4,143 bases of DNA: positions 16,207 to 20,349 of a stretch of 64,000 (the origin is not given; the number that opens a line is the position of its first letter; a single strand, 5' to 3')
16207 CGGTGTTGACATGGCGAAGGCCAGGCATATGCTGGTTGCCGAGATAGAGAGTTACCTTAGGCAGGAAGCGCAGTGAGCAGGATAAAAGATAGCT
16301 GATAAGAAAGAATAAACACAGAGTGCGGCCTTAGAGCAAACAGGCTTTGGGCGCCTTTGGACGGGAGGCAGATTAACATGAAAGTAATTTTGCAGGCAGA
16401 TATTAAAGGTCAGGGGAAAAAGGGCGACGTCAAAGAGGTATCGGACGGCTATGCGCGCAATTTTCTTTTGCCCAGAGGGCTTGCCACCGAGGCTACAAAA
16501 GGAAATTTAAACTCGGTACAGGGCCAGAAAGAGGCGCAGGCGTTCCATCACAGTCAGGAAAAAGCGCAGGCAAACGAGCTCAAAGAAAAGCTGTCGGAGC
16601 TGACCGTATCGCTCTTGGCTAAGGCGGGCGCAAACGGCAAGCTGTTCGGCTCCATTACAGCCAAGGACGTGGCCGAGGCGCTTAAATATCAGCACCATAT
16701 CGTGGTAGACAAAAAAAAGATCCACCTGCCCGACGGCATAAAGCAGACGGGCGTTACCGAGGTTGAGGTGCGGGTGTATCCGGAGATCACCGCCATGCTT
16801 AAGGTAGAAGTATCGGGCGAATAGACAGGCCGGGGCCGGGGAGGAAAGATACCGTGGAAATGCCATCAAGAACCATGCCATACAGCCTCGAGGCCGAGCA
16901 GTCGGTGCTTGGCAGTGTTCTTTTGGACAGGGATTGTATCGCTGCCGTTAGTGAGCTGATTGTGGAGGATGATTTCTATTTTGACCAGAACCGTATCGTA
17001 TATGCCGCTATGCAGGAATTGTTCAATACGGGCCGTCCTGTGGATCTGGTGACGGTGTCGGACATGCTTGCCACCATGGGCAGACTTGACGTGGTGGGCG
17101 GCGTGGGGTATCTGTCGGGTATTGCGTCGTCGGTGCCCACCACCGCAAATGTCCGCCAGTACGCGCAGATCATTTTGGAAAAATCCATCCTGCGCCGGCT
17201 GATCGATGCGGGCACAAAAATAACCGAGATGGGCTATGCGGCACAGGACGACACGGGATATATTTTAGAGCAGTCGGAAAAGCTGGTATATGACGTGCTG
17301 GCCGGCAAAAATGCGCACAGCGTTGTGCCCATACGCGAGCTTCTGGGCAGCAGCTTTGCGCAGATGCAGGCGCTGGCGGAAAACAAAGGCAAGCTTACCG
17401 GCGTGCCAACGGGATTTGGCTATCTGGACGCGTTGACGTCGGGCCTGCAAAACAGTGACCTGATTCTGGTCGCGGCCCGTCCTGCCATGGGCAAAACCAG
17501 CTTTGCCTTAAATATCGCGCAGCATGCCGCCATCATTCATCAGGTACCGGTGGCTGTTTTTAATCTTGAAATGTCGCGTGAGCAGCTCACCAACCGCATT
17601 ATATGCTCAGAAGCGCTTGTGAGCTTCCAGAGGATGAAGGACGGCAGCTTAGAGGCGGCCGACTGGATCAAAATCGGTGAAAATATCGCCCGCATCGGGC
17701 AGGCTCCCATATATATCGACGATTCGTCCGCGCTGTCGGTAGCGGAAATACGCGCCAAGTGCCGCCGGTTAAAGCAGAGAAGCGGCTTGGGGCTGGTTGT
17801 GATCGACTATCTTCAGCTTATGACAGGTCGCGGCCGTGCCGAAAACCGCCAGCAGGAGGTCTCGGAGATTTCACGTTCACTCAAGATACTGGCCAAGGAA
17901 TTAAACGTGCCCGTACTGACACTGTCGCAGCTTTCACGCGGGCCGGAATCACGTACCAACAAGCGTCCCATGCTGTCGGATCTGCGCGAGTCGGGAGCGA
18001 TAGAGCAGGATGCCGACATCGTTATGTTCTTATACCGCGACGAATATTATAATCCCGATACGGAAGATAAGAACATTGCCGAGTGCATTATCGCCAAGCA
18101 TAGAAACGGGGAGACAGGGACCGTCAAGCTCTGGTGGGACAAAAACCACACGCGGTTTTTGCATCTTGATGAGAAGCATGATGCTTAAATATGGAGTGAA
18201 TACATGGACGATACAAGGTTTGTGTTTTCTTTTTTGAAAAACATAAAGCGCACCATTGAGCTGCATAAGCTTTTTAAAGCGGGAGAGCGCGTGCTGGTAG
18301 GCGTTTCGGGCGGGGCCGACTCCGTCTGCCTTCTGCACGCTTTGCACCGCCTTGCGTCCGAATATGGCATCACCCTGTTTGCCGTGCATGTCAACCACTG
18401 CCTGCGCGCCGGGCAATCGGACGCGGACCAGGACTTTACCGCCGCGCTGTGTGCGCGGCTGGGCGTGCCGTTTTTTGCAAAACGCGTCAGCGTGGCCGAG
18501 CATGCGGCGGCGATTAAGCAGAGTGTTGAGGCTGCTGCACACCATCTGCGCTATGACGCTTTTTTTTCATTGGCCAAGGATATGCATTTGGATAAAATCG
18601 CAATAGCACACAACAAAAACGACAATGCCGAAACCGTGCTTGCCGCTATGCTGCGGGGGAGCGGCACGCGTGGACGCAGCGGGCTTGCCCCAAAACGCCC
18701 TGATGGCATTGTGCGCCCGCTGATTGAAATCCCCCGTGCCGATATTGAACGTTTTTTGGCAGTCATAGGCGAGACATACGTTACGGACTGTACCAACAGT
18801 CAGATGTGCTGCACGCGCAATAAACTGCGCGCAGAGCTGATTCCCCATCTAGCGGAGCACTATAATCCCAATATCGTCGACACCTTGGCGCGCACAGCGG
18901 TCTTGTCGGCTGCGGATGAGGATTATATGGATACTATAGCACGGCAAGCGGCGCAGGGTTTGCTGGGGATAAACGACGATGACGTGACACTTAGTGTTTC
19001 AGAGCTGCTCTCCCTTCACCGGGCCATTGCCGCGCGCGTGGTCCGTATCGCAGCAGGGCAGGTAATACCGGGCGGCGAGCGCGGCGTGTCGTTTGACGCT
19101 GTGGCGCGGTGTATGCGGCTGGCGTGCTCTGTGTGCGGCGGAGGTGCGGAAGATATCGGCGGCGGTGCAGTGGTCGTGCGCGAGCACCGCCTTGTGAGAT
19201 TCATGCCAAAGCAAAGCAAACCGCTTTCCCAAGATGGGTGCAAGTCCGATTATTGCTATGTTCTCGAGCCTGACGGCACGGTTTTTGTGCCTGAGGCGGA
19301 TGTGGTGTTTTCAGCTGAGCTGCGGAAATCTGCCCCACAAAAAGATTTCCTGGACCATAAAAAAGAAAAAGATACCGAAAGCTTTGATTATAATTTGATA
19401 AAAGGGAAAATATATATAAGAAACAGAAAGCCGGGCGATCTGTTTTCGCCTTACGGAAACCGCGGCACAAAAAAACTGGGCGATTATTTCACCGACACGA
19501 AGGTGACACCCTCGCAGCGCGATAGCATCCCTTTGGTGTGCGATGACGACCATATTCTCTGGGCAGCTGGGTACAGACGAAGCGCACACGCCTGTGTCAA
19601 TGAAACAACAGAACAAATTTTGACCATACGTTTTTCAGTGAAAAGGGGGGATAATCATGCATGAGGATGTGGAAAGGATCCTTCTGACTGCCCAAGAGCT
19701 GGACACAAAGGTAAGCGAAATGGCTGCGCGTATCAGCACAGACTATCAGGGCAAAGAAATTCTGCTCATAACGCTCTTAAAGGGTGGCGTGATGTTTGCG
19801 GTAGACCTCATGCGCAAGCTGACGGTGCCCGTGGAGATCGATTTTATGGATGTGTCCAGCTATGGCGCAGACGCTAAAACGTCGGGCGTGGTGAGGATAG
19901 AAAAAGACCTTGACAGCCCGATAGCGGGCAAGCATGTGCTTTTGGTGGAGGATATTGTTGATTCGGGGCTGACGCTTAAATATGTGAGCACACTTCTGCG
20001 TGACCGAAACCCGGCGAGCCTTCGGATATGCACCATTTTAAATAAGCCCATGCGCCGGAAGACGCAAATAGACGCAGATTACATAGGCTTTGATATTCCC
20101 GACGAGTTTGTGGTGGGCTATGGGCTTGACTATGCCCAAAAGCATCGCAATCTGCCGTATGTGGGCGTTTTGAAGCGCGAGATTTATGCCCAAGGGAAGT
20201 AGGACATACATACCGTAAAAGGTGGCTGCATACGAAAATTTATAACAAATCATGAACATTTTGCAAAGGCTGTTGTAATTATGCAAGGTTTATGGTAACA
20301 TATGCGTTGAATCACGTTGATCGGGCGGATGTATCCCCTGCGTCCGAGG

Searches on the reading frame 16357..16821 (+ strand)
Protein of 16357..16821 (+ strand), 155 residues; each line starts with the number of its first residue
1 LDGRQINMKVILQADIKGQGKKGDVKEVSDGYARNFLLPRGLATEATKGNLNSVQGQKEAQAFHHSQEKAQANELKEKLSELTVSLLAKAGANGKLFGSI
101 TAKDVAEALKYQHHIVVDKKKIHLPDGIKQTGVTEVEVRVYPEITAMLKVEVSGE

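Call 7: search_protein_families(library=pfam, proteins=[window:16357-16821:+], max_evalue=0.001)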
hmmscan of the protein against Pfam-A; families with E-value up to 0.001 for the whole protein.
window:16357-16821:+ (155 aa): 2 families
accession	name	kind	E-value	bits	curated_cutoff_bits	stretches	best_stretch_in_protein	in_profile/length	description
PF03948.19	Ribosomal_L9_C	-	8.6e-29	100.3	23.2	1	70-153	1-85/86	Ribosomal protein L9, C-terminal domain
PF01281.25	Ribosomal_L9_N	-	2.9e-24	84.8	20.7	1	8-53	1-46/47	Ribosomal protein L9, N-terminal domain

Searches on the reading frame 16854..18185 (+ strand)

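Call 7: search_protein_families(library=pfam, proteins=[window:16854-18185:+], max_evalue=0.001)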
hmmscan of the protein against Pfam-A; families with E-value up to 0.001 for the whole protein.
window:16854-18185:+ (444 aa): 3 families
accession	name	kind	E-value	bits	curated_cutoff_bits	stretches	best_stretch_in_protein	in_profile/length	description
PF03796.21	DnaB_C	-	1.6e-112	375.5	27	1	183-435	1-253/255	DnaB-like helicase C terminal domain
PF00772.26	DnaB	-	1.8e-32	111.9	23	1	8-109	2-103/103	DnaB-like helicase N terminal domain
PF13481.12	AAA_25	-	1.4e-12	48.1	27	1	199-361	31-191/195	AAA domain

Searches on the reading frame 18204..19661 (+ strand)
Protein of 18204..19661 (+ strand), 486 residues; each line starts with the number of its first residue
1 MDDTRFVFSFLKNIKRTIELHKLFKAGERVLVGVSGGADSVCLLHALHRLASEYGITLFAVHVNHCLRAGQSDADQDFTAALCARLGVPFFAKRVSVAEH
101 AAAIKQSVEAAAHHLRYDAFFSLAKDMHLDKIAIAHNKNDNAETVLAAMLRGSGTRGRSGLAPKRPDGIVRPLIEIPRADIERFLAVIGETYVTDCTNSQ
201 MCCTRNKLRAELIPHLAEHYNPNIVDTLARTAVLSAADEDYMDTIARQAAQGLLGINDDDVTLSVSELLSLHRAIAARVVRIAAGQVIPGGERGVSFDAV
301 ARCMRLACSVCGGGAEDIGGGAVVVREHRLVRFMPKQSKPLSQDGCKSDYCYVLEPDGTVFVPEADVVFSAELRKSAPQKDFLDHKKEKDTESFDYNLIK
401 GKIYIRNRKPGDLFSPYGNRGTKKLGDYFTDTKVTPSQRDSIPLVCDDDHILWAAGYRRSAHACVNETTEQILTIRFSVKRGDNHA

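Call 7: search_protein_families(library=pfam, proteins=[window:18204-19661:+], max_evalue=0.001)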
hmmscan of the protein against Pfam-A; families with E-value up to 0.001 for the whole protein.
window:18204-19661:+ (486 aa): 3 families
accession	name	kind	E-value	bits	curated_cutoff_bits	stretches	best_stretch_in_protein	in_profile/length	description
PF01171.26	ATP_bind_3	-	7.4e-44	150.1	27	1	30-210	2-181/182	PP-loop family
PF11734.13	TilS_C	-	6.9e-15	54.6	22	1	405-470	3-68/74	TilS substrate C-terminal domain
PF03483.22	B3_4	-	9.1e-05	22.6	29.3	1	393-473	55-121/174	B3/4 domain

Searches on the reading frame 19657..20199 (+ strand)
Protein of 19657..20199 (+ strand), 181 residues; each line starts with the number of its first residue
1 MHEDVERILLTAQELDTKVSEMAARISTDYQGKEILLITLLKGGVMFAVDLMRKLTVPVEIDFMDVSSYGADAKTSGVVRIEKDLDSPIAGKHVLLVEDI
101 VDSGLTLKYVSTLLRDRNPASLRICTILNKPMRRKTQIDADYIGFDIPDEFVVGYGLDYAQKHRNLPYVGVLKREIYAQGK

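Call 7: search_protein_families(library=pfam, proteins=[window:19657-20199:+], max_evalue=0.001)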
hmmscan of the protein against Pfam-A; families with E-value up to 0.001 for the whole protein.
window:19657-20199:+ (181 aa): 1 family
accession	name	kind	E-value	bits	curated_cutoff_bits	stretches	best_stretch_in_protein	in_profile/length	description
PF00156.33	Pribosyltran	-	1.4e-30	106.1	26.3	1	12-159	8-157/158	Phosphoribosyl transferase domain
